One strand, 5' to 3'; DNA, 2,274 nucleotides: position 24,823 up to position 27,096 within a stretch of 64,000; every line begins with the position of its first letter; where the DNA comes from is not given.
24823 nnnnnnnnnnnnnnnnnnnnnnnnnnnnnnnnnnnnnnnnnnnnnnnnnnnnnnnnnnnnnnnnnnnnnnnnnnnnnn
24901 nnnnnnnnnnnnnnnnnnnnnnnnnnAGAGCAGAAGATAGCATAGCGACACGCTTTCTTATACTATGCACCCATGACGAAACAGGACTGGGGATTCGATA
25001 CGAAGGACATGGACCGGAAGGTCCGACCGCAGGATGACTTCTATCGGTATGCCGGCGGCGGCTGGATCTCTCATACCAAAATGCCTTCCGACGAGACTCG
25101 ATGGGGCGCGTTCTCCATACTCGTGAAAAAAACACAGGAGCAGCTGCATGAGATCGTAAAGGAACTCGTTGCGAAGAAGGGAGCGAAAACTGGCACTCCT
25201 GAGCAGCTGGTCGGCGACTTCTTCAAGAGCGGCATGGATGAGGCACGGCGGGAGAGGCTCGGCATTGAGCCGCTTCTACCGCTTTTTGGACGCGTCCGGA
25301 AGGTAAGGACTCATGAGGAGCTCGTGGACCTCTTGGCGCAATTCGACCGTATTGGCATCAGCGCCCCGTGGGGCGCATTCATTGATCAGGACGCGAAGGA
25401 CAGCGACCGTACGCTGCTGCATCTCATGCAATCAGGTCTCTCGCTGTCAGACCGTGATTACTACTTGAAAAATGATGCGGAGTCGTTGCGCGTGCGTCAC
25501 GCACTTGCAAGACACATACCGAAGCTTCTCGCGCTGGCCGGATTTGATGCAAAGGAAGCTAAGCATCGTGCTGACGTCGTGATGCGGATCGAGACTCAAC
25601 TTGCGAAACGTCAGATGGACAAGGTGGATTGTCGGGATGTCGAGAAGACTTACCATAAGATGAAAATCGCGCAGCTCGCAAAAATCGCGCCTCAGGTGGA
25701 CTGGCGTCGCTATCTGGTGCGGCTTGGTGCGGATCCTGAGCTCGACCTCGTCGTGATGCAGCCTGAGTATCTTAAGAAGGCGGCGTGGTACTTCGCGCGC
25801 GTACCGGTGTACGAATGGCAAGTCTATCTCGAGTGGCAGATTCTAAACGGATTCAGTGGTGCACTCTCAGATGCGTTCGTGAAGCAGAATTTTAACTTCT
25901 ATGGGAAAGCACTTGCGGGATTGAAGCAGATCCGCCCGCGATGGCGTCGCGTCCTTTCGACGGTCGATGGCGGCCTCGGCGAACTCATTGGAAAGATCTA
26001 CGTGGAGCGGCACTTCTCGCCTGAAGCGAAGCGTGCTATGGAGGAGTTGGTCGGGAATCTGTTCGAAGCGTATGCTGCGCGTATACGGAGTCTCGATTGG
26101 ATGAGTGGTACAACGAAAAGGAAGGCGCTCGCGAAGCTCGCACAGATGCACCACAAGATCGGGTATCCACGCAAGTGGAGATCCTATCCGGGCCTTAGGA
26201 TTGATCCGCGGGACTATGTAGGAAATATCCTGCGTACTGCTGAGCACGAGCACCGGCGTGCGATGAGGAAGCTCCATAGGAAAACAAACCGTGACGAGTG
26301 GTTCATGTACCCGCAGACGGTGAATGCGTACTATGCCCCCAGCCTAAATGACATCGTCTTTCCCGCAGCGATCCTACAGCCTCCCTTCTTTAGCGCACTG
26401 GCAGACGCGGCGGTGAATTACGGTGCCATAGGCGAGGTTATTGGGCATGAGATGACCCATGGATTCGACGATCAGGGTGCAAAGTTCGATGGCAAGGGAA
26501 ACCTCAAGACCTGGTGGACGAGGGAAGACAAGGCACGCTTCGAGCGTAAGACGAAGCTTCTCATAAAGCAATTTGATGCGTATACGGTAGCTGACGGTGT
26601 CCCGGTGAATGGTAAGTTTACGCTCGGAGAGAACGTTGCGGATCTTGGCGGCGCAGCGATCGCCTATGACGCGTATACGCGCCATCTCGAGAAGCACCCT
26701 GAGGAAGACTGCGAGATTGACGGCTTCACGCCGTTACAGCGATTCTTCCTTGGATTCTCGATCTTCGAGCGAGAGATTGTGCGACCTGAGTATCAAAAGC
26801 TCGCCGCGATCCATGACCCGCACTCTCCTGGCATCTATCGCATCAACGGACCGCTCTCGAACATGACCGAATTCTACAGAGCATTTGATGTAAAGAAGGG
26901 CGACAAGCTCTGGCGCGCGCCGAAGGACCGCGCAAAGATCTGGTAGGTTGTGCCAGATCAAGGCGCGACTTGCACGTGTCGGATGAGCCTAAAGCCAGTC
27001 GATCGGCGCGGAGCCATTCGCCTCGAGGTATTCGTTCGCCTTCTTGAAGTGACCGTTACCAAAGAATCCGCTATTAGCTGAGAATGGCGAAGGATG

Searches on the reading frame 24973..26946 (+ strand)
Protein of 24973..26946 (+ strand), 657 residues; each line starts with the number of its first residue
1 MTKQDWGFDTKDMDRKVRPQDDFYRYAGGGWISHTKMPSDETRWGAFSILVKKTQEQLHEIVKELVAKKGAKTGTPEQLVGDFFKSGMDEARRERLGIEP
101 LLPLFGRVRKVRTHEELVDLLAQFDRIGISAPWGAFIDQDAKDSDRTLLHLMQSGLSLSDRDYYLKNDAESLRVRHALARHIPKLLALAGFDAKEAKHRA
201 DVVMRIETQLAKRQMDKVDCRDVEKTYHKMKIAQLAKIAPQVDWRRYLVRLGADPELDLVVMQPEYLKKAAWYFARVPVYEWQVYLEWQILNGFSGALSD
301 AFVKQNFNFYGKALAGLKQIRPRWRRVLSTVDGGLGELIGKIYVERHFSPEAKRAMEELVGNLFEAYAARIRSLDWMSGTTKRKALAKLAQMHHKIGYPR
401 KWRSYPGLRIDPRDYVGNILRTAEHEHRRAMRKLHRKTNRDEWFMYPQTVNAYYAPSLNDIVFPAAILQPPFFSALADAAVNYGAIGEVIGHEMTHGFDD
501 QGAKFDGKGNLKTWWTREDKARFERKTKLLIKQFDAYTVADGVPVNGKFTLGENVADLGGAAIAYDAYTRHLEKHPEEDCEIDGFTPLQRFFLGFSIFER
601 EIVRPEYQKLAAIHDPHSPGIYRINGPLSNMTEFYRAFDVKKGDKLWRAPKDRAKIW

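Call 12: search_protein_families(library=pfam, proteins=[window:24973-26946:+], max_evalue=0.001)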
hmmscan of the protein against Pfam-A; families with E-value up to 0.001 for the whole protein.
window:24973-26946:+ (657 aa): 2 families
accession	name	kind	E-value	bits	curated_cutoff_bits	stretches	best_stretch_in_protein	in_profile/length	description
PF05649.18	Peptidase_M13_N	-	1.6e-116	390.3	32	1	19-399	1-381/381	Peptidase family M13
PF01431.27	Peptidase_M13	-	3.5e-69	233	24.5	1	451-652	1-203/205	Peptidase family M13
